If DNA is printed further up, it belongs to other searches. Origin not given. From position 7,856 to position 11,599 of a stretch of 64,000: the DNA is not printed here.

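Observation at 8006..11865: Operon of a 63-aa basic protein, tatA and an 1147-aa GH18-like/CE4/GT2 fusion (all-in-one PNAG-type synthase-deacetylase-hydrolase)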

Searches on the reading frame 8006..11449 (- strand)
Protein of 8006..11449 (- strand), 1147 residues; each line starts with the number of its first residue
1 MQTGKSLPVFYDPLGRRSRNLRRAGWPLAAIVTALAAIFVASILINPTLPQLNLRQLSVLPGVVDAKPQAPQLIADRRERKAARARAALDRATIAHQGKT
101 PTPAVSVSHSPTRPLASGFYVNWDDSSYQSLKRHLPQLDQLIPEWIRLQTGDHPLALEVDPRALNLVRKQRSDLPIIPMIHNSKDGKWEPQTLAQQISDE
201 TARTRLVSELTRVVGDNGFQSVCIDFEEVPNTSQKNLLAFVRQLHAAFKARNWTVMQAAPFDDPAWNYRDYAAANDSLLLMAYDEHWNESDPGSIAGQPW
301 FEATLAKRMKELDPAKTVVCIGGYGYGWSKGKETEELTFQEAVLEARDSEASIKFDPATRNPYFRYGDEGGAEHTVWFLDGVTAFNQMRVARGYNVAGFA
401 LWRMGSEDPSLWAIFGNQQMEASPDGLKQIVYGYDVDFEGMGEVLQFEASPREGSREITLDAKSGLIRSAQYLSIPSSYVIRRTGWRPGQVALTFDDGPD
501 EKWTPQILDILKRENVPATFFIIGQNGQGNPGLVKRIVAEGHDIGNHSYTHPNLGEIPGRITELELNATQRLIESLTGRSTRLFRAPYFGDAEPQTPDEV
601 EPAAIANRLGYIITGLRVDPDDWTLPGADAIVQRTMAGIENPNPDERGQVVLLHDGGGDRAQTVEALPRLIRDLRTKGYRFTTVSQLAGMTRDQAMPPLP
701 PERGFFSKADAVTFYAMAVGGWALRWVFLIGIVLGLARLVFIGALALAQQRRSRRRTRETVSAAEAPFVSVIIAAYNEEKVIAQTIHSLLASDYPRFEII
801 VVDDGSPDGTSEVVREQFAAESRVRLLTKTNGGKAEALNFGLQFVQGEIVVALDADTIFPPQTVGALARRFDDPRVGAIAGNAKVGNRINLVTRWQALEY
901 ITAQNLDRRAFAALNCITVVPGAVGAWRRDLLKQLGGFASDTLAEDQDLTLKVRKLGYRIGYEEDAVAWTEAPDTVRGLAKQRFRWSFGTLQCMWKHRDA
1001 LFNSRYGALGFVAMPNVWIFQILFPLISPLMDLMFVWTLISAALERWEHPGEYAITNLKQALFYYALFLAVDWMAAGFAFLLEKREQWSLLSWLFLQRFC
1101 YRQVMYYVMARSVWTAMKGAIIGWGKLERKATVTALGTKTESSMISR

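Call 3: search_protein_families(library=pfam, proteins=[window:8006-11449:-], max_evalue=0.01)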
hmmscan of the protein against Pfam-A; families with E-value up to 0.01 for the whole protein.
window:8006-11449:- (1147 aa): 8 families
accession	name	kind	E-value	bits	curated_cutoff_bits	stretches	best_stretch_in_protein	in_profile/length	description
PF13641.12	Glyco_tranf_2_3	-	1e-37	130.8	27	1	769-989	3-230/230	Glycosyltransferase like family 2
PF00535.33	Glycos_transf_2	-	1.3e-35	123.3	23.3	1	770-934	1-166/168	Glycosyl transferase family 2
PF01522.26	Polysacc_deac_1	-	5.2e-33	114.1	23.1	1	489-588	7-105/124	Polysaccharide deacetylase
PF13632.12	Glyco_trans_2_3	-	2.8e-23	83.2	27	1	849-1039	1-187/198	Glycosyl transferase family group 2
PF13506.12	Glyco_transf_21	-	5e-16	59.1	21.7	1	834-987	18-173/174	Glycosyl transferase family 21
PF00704.34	Glyco_hydro_18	-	2.6e-14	54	29.6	1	119-405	5-315/317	Glycosyl hydrolases family 18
PF10111.15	Glyco_tranf_2_2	-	1.9e-07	31.3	27.3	1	770-863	1-98/276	Glycosyltransferase like family 2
PF03142.21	Chitin_synth_2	-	9.7e-07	28.2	27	1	846-928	201-285/527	Chitin synthase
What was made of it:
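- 10205..11107 (-): Residues 115-415: periplasmic GH18 domain (SleL/YdhD-type), catalytic D225-x-E227. PF00704 54 bits (call 3).
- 9380..9985 (-): Residues 489-690: periplasmic CE4 (NodB-homology) de-N-acetylase with all five CE4 motifs. PF01522 114 bits (call 3).
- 8450..9157 (-): Residues 765-1000: cytoplasmic processive GT2 domain (DDGS, DAD, AED, QRFRW). Pfam GT2 families (call 3).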

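Call 5: search_protein_families(library=ncbifam, proteins=[window:8006-11449:-], max_evalue=0.01)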
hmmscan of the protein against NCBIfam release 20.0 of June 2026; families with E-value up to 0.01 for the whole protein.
window:8006-11449:- (1147 aa): 40 families (the best 25 are shown)
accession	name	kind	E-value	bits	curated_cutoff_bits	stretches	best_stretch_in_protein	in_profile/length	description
TIGR03937.1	PgaC_IcaA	equivalog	7.6e-59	199.7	422.3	1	747-1035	25-319/407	poly-beta-1,6-N-acetyl-D-glucosamine synthase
TIGR02764.1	spore_ybaN_pdaB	equivalog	4.5e-43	147.2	237.4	1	490-687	7-190/191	polysaccharide deacetylase family sporulation protein PdaB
TIGR04243.1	nodulat_NodB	equivalog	5e-39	133.9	240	1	490-682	3-194/197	chitooligosaccharide deacetylase NodB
NF045821.1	PgAcgDacpgdA1_Bac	equivalog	6.2e-39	133.6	400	1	489-688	88-275/282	peptidoglycan-N-acetylglucosamine deacetylase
NF045820.1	PgAcgDacpgdA_Strep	equivalog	1.2e-31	110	800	1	491-689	270-449/463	peptidoglycan-N-acetylglucosamine deacetylase PgdA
TIGR04242.1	nodulat_NodC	equivalog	9.5e-29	100.5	550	1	752-991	33-285/395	chitooligosaccharide synthase NodC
TIGR02884.1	spore_pdaA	equivalog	2.6e-28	99.2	298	1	490-687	38-223/224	delta-lactam-biosynthetic de-N-acetylase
NF045822.1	PgAcgDacpgdA2_Bac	equivalog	6e-28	97.9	400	1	492-683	73-257/274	peptidoglycan-N-acetylglucosamine deacetylase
TIGR03965.1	mycofact_glyco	equivalog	1.6e-24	86.6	280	1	760-1000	67-310/467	mycofactocin biosynthesis glycosyltransferase MftF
TIGR03111.1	glyc2_xrt_Gpos1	hypoth_equivalog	3.6e-24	85.3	363.95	1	729-996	15-292/439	TIGR03111 family XrtG-associated glycosyltransferase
TIGR02873.1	spore_ylxY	hypoth_equivalog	3.9e-24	85.3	391.5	1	492-687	88-266/268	probable sporulation protein, polysaccharide deacetylase family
TIGR03030.1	CelA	equivalog_domain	1.8e-23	82.5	699.1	2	925-1044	312-435/714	UDP-forming cellulose synthase catalytic subunit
NF041875.1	EPS_EpsD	equivalog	5.1e-23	82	370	1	769-975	1-211/325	exopolysaccharide biosynthesis glycosyltransferase EpsD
NF053846.1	glyco_with_XrtP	equivalog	9.5e-23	80.5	520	1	746-1130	21-438/440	XrtP-associated glycosyltransferase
TIGR04283.1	glyco_like_mftF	equivalog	4.5e-19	68.9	182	1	769-960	1-175/221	TIGR04283 family arsenosugar biosynthesis glycosyltransferase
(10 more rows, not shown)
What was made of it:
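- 9380..9985 (-): NCBIfam best hits are PdaB, NodB and PgdA (call 5).
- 8450..9157 (-): TIGR03937 PgaC_IcaA 199.7 bits, below cut-off (call 5).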

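Call 6: search_solved_structures(query=window:8006-11449:-, max_evalue=0.001, show_alignments=0)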
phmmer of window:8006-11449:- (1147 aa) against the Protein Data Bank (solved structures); distinct sequences matched with E-value up to 0.001: 86 (the best 60 are shown).
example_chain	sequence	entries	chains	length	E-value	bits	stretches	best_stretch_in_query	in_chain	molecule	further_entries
5o6y_A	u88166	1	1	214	1.2e-34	122.4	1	486-687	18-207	Peptidoglycan N-acetylglucosamine deacetylase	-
7y51_A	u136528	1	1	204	1.3e-34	122.3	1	489-688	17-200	Predicted xylanase/chitin deacetylase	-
7fbw_A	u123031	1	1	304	3.7e-34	120.8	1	489-688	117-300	Predicted xylanase/chitin deacetylase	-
5o6y_B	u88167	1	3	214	7.5e-34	119.8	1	486-687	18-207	Peptidoglycan N-acetylglucosamine deacetylase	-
4l1g_A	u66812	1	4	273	1.2e-33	119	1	486-688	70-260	Peptidoglycan N-acetylglucosamine deacetylase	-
2c1g_A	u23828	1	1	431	1.4e-29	105.6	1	489-688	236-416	PEPTIDOGLYCAN GLCNAC DEACETYLASE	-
2c1i_A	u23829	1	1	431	6.8e-29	103.3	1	489-688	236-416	PEPTIDOGLYCAN GLCNAC DEACETYLASE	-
7bly_A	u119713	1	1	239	9.7e-25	89.6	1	474-689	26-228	Aspergillus niger contig An12c0130, genomic contig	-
6h8l_A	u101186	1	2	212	1.2e-24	89.2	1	491-693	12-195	Peptidoglycan-N-acetylmuramic acid deacetylase PdaC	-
3cz8_A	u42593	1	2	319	1.4e-24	89.1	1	170-404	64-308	Putative sporulation-specific glycosylase ydhD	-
6hm9_A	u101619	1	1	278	7.7e-24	86.6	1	489-688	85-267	Putative polysaccharide deacetylase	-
6yv7_A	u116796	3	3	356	8.2e-24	86.5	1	764-979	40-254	Glycosyl transferase, family 2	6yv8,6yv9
6h8n_A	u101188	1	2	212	8.3e-24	86.5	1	491-693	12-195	Peptidoglycan-N-acetylmuramic acid deacetylase PdaC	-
7ax7_A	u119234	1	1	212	8.5e-24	86.5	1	491-687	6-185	Endo-1,4-beta-xylanase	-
6yv7_B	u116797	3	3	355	8.6e-24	86.4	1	765-979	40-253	Glycosyl transferase, family 2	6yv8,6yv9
5jh8_A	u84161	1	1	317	2.7e-23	84.8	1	184-414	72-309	Probable chitinase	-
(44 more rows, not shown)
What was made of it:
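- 9380..9985 (-): PDB PgdA-type deacetylases 1e-34 (call 6).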
